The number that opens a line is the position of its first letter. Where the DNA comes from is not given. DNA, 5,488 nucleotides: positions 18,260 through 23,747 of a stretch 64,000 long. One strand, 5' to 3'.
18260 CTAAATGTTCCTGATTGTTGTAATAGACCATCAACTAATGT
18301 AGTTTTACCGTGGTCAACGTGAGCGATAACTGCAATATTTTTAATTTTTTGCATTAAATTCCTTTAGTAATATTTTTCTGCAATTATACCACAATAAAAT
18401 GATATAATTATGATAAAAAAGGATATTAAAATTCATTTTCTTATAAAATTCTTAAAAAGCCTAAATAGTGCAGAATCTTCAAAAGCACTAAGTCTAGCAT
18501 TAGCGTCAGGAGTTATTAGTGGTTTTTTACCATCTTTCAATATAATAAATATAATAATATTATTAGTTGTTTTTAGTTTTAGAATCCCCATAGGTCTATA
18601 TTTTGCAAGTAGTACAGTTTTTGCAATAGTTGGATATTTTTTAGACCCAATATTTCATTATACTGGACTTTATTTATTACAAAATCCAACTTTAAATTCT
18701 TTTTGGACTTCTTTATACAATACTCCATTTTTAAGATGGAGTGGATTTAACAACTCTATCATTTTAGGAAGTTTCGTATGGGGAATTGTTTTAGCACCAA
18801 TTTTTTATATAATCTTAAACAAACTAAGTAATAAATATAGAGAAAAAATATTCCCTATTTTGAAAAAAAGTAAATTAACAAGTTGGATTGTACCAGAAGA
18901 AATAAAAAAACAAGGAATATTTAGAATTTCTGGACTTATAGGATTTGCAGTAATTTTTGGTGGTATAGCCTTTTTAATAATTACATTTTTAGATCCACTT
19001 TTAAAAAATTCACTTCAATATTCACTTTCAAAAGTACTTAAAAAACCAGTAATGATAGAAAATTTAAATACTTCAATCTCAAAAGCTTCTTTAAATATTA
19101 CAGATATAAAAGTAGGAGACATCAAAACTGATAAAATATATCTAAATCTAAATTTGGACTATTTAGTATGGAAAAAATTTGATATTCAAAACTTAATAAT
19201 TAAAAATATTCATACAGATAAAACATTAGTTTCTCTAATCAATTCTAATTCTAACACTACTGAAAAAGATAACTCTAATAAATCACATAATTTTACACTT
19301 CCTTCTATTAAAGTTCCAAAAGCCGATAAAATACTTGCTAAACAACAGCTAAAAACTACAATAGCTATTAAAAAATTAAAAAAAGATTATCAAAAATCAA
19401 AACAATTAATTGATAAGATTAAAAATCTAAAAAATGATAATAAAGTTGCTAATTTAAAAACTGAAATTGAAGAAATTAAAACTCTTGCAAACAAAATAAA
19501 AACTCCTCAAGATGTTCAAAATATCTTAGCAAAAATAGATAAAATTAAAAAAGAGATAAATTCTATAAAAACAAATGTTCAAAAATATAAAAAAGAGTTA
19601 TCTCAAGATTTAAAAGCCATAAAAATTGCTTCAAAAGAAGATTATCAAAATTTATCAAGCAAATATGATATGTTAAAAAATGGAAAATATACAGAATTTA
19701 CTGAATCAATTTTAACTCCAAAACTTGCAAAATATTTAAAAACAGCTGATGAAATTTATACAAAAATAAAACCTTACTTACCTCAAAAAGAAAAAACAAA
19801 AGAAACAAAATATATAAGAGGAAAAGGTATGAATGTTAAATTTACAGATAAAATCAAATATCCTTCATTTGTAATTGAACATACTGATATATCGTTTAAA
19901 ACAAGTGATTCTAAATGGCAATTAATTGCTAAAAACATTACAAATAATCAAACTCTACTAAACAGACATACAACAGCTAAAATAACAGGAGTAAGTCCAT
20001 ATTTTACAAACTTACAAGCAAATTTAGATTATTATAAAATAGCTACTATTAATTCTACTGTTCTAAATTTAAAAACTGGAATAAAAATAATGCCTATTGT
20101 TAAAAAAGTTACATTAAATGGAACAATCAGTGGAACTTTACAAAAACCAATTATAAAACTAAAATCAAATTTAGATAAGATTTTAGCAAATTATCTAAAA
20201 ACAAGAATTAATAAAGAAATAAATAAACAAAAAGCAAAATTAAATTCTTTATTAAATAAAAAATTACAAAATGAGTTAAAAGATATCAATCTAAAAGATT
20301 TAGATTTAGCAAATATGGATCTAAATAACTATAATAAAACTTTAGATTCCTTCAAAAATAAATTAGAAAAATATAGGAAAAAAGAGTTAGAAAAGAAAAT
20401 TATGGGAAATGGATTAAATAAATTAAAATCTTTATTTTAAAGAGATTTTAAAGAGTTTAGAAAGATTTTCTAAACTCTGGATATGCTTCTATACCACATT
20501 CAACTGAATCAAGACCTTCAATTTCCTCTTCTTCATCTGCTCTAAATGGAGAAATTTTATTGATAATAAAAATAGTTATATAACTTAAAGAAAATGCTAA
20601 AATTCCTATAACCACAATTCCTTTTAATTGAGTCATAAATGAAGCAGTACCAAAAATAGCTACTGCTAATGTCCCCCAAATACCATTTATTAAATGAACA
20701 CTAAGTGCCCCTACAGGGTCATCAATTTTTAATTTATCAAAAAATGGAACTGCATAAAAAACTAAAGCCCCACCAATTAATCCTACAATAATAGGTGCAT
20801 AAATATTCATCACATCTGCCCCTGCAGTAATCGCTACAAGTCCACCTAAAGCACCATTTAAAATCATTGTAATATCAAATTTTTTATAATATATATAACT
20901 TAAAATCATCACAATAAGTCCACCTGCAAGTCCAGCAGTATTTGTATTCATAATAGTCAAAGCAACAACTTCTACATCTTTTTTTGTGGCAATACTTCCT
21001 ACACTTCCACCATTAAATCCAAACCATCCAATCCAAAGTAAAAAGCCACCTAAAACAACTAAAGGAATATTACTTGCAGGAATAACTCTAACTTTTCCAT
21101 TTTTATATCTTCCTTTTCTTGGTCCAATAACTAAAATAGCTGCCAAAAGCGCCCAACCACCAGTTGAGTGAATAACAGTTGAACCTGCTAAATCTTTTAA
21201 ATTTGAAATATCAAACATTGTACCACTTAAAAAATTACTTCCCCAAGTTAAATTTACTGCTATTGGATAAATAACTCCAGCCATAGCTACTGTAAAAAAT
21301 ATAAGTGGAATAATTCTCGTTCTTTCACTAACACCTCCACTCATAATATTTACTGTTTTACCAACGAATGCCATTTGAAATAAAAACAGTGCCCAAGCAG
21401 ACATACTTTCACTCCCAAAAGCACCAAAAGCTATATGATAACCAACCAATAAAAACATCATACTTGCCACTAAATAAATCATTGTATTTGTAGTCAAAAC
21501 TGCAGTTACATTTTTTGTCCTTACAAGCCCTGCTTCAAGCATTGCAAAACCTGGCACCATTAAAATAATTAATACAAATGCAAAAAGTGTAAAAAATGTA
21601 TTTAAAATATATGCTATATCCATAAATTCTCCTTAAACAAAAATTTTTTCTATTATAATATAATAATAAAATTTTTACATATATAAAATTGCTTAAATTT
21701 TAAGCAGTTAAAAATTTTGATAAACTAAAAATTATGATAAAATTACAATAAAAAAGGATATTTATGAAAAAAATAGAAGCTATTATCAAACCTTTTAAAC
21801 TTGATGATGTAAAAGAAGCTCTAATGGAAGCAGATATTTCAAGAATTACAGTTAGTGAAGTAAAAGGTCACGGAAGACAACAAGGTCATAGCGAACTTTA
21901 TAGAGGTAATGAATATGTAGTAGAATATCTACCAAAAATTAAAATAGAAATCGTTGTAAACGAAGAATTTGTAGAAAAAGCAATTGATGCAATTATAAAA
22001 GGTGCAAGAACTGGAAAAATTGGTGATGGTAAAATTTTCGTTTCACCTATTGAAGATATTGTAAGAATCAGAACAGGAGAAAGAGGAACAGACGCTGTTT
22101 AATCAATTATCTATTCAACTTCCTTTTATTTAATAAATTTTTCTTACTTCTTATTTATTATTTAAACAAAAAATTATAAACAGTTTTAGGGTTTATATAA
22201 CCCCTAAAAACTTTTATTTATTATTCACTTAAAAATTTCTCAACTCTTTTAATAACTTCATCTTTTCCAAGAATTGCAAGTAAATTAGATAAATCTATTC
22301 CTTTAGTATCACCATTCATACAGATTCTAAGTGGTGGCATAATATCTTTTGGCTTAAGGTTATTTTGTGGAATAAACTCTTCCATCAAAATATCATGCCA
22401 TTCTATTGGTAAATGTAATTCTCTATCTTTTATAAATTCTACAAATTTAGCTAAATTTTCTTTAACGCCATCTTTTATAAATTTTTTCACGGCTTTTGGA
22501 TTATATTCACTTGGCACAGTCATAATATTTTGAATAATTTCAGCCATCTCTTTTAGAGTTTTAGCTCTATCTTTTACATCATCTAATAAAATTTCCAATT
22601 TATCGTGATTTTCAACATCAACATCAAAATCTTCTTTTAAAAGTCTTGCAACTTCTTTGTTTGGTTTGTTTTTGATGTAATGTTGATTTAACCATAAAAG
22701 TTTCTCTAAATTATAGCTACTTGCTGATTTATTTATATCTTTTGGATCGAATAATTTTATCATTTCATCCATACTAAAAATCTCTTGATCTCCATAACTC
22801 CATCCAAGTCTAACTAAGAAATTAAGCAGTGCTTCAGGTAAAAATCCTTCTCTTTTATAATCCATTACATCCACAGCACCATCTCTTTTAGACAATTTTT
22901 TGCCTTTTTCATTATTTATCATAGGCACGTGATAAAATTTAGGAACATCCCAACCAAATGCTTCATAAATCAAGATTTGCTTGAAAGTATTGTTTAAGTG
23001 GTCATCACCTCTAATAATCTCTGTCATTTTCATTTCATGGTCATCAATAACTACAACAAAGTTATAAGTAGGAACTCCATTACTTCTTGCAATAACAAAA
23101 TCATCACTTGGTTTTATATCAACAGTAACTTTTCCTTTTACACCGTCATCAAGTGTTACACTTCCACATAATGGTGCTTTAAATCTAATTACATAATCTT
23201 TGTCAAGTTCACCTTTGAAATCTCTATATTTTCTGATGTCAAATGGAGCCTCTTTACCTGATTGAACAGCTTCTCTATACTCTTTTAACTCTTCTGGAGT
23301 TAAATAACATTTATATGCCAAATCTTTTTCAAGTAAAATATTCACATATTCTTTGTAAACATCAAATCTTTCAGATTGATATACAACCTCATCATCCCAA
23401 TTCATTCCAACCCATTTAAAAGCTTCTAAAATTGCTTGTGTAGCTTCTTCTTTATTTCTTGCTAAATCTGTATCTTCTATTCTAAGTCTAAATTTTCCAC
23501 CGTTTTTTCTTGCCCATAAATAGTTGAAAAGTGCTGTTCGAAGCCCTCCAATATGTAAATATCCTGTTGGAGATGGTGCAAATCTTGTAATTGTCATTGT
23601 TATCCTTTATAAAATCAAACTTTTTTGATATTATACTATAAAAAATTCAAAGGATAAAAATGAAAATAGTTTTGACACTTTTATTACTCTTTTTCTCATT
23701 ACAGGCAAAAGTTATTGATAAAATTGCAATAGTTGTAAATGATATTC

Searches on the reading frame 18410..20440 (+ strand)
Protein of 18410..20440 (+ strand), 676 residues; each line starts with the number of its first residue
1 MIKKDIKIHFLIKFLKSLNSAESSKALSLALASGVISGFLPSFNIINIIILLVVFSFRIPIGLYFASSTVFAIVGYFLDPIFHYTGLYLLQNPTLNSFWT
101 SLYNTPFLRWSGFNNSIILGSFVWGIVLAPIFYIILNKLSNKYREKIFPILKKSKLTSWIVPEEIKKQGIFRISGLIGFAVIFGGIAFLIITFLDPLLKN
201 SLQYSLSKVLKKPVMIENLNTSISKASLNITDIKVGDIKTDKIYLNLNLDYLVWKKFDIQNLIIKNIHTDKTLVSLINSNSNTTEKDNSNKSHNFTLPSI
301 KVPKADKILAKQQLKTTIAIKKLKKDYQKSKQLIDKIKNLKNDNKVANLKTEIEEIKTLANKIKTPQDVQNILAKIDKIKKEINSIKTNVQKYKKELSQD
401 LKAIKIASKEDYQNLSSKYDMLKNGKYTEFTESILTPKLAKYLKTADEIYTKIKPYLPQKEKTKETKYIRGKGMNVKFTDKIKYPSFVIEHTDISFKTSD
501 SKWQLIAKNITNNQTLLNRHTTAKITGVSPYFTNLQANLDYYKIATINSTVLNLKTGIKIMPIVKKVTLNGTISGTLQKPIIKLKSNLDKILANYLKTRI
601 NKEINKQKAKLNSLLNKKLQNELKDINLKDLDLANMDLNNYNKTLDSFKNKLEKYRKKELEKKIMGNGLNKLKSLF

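Call 6: search_protein_families(library=pfam, proteins=[window:18410-20440:+])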
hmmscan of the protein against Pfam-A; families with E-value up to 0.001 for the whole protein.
window:18410-20440:+ (676 aa): 1 family
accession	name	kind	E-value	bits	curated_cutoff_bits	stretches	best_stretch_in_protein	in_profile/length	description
PF09835.14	DUF2062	-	2.8e-07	31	27.4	1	16-146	10-144/147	Uncharacterized protein conserved in bacteria (DUF2062)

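Call 32: search_protein_families(library=ncbifam, proteins=[window:18410-20440:+], max_evalue=0.01)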
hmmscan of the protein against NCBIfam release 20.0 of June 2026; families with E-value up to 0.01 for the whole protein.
window:18410-20440:+ (676 aa): 3 families
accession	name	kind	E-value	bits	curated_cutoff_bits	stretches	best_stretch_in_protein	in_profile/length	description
TIGR03545.1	TIGR03545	subfamily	6.1e-78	262.7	173.35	2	172-550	3-410/556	TIGR03545 family protein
TIGR03546.1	TIGR03546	subfamily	2.8e-35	121.5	79.45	1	10-158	2-150/154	TIGR03546 family protein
NF047362.1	CT392_fam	equivalog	0.0036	16.3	160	1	324-423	56-169/383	CT392 family protein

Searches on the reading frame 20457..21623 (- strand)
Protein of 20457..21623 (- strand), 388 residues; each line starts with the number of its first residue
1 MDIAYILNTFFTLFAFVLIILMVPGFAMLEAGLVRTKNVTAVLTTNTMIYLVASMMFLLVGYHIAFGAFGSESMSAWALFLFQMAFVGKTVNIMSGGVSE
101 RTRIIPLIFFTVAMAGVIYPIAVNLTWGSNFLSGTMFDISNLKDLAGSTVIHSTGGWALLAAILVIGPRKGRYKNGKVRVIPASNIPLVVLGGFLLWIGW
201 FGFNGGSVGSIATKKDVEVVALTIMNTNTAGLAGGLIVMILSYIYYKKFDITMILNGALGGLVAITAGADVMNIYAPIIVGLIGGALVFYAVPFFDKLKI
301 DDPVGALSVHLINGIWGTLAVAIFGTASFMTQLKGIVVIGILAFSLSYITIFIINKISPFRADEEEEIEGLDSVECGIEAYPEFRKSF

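Call 6: search_protein_families(library=pfam, proteins=[window:20457-21623:-])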
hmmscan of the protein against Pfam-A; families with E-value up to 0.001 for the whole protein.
window:20457-21623:- (388 aa): 1 family
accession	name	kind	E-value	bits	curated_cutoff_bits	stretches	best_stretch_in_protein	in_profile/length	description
PF00909.26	Ammonium_transp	-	3.9e-90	302.9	23.2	1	11-381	2-399/399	Ammonium Transporter Family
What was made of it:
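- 20457..21623 (-): amt1 (388 aa, closest to the 'marine subtype' ammonium transporter model). Pfam Ammonium_transp, above its cut-off (call 6).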

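Call 80: search_protein_families(library=ncbifam, proteins=[window:20457-21623:-], max_evalue=0.00001)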
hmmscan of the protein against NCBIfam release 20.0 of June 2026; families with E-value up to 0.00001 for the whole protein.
window:20457-21623:- (388 aa): 3 families
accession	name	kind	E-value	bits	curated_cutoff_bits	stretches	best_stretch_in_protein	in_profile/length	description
TIGR03644.1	marine_trans_1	hypoth_equivalog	5.6e-117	391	514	2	74-384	97-404/404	probable ammonium transporter, marine subtype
TIGR00836.1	amt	subfamily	7e-93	311.7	343.3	1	8-381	1-406/406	ammonium transporter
NF007947.0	PRK10666.1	equivalog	7.3e-34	117.4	657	1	8-381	32-426/428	ammonium transporter AmtB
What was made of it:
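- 20457..21623 (-): The NCBIfam ammonium-transporter models are the best matches but score below their cut-offs (call 80).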

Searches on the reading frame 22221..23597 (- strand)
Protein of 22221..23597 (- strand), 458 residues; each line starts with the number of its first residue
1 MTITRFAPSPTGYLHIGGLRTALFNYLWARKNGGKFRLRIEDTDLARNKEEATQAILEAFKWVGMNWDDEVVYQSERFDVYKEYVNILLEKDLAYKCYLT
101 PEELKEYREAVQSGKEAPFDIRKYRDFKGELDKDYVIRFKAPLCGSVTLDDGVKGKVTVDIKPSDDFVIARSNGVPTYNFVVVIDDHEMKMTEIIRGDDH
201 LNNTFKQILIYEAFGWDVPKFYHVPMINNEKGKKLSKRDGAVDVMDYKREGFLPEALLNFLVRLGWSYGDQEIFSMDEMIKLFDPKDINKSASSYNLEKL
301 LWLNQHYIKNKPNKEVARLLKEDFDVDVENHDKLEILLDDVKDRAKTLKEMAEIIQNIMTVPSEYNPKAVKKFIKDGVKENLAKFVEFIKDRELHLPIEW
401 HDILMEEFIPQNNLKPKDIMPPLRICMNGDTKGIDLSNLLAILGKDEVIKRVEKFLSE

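Call 6: search_protein_families(library=pfam, proteins=[window:22221-23597:-])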
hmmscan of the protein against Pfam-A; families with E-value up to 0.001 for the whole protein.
window:22221-23597:- (458 aa): 2 families
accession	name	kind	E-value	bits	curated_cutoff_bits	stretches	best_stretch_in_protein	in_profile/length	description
PF00749.27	tRNA-synt_1c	-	1e-100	337.2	23.4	1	4-302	4-314/314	tRNA synthetases class I (E and Q), catalytic domain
PF19269.4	Anticodon_2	-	5.1e-23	82.5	23.6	1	320-455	6-140/141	Anticodon binding domain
